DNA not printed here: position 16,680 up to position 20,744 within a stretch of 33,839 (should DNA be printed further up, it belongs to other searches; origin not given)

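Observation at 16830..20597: UvrA-like protein with both ABC modules and UvrA-type zinc modules, plus an extra Cys-module-bearing C-terminal region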

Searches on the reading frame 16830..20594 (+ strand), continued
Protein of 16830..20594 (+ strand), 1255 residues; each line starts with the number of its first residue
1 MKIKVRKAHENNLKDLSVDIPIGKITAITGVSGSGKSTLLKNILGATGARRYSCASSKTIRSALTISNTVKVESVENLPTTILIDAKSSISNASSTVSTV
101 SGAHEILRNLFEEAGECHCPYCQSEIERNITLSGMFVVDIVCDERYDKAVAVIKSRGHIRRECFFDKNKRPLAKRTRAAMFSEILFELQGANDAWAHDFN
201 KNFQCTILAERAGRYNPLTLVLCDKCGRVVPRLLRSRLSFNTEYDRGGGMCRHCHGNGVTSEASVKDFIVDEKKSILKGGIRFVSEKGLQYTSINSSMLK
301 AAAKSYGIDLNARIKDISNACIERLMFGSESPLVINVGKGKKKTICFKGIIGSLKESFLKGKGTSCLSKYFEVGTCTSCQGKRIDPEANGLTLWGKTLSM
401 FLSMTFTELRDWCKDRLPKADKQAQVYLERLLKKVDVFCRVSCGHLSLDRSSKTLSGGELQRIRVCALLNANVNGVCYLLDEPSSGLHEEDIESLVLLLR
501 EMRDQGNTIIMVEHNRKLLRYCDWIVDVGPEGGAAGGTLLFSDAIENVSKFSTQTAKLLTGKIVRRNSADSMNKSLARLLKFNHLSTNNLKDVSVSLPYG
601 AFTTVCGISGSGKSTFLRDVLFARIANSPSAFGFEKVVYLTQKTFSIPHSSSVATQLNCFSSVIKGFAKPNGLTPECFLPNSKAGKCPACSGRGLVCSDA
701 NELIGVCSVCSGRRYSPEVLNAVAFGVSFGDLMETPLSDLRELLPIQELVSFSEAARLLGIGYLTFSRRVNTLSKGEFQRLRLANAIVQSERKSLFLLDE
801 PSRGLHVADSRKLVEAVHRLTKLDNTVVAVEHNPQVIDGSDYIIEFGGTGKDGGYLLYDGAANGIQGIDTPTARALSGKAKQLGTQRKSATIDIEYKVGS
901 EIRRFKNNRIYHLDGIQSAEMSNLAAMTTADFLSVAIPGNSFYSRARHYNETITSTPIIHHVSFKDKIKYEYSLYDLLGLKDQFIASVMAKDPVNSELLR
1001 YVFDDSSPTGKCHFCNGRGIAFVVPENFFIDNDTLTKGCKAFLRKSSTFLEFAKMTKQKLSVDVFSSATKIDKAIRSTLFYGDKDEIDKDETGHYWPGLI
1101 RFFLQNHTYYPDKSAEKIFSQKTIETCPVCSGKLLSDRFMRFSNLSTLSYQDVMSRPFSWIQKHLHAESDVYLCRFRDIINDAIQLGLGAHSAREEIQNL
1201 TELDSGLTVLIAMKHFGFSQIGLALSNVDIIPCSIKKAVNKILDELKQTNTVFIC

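Call 17: search_solved_structures(query=window:16830-20594:+, show_alignments=2, max_evalue=1e-10)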
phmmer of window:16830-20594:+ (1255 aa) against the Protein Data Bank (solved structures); distinct sequences matched with E-value up to 1e-10: 26.
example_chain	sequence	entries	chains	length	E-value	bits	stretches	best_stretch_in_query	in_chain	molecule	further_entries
3pih_A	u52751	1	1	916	2.7e-110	372.9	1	3-863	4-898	UvrABC system protein A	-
2r6f_A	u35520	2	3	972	2.3e-107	363.2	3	223-740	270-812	Excinuclease ABC subunit A | Excinuclease ABC, A subunit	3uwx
9gxk_A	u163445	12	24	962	1.6e-103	350.5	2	222-864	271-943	UvrABC system protein A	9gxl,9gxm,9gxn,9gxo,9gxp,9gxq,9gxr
9gxu_A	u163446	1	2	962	1.1e-102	347.7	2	222-864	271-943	UvrABC system protein A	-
9gxw_A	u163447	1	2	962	1.1e-102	347.7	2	222-864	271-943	UvrABC system protein A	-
3zqj_A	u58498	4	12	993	3.7e-98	332.7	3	238-763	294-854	UVRABC SYSTEM PROTEIN A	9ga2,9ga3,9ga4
9ga5_A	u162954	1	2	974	8.2e-98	331.6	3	238-764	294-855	UvrABC system protein A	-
7sh1_A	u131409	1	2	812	1.2e-96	327.7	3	246-743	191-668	Excinuclease ABC subunit UvrA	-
6n9l_A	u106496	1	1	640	3.3e-94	319.7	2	395-863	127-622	UvrABC system protein A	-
3ux8_A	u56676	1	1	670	1.6e-90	307.4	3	393-740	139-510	Excinuclease ABC, A subunit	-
2vf7_A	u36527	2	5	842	5.8e-90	305.6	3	373-625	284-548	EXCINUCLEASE ABC, SUBUNIT A. | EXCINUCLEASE ABC SUBUNIT A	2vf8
5yv5_A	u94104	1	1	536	1.1e-15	59.6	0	445-528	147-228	ATPase RIL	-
3j15_B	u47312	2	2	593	1.9e-15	58.8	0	416-850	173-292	ABC transporter ATP-binding protein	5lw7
3bk7_A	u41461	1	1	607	2.1e-15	58.6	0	416-850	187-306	ABC transporter ATP-binding protein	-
1yqt_A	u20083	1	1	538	3.5e-15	57.9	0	446-528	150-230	RNase l inhibitor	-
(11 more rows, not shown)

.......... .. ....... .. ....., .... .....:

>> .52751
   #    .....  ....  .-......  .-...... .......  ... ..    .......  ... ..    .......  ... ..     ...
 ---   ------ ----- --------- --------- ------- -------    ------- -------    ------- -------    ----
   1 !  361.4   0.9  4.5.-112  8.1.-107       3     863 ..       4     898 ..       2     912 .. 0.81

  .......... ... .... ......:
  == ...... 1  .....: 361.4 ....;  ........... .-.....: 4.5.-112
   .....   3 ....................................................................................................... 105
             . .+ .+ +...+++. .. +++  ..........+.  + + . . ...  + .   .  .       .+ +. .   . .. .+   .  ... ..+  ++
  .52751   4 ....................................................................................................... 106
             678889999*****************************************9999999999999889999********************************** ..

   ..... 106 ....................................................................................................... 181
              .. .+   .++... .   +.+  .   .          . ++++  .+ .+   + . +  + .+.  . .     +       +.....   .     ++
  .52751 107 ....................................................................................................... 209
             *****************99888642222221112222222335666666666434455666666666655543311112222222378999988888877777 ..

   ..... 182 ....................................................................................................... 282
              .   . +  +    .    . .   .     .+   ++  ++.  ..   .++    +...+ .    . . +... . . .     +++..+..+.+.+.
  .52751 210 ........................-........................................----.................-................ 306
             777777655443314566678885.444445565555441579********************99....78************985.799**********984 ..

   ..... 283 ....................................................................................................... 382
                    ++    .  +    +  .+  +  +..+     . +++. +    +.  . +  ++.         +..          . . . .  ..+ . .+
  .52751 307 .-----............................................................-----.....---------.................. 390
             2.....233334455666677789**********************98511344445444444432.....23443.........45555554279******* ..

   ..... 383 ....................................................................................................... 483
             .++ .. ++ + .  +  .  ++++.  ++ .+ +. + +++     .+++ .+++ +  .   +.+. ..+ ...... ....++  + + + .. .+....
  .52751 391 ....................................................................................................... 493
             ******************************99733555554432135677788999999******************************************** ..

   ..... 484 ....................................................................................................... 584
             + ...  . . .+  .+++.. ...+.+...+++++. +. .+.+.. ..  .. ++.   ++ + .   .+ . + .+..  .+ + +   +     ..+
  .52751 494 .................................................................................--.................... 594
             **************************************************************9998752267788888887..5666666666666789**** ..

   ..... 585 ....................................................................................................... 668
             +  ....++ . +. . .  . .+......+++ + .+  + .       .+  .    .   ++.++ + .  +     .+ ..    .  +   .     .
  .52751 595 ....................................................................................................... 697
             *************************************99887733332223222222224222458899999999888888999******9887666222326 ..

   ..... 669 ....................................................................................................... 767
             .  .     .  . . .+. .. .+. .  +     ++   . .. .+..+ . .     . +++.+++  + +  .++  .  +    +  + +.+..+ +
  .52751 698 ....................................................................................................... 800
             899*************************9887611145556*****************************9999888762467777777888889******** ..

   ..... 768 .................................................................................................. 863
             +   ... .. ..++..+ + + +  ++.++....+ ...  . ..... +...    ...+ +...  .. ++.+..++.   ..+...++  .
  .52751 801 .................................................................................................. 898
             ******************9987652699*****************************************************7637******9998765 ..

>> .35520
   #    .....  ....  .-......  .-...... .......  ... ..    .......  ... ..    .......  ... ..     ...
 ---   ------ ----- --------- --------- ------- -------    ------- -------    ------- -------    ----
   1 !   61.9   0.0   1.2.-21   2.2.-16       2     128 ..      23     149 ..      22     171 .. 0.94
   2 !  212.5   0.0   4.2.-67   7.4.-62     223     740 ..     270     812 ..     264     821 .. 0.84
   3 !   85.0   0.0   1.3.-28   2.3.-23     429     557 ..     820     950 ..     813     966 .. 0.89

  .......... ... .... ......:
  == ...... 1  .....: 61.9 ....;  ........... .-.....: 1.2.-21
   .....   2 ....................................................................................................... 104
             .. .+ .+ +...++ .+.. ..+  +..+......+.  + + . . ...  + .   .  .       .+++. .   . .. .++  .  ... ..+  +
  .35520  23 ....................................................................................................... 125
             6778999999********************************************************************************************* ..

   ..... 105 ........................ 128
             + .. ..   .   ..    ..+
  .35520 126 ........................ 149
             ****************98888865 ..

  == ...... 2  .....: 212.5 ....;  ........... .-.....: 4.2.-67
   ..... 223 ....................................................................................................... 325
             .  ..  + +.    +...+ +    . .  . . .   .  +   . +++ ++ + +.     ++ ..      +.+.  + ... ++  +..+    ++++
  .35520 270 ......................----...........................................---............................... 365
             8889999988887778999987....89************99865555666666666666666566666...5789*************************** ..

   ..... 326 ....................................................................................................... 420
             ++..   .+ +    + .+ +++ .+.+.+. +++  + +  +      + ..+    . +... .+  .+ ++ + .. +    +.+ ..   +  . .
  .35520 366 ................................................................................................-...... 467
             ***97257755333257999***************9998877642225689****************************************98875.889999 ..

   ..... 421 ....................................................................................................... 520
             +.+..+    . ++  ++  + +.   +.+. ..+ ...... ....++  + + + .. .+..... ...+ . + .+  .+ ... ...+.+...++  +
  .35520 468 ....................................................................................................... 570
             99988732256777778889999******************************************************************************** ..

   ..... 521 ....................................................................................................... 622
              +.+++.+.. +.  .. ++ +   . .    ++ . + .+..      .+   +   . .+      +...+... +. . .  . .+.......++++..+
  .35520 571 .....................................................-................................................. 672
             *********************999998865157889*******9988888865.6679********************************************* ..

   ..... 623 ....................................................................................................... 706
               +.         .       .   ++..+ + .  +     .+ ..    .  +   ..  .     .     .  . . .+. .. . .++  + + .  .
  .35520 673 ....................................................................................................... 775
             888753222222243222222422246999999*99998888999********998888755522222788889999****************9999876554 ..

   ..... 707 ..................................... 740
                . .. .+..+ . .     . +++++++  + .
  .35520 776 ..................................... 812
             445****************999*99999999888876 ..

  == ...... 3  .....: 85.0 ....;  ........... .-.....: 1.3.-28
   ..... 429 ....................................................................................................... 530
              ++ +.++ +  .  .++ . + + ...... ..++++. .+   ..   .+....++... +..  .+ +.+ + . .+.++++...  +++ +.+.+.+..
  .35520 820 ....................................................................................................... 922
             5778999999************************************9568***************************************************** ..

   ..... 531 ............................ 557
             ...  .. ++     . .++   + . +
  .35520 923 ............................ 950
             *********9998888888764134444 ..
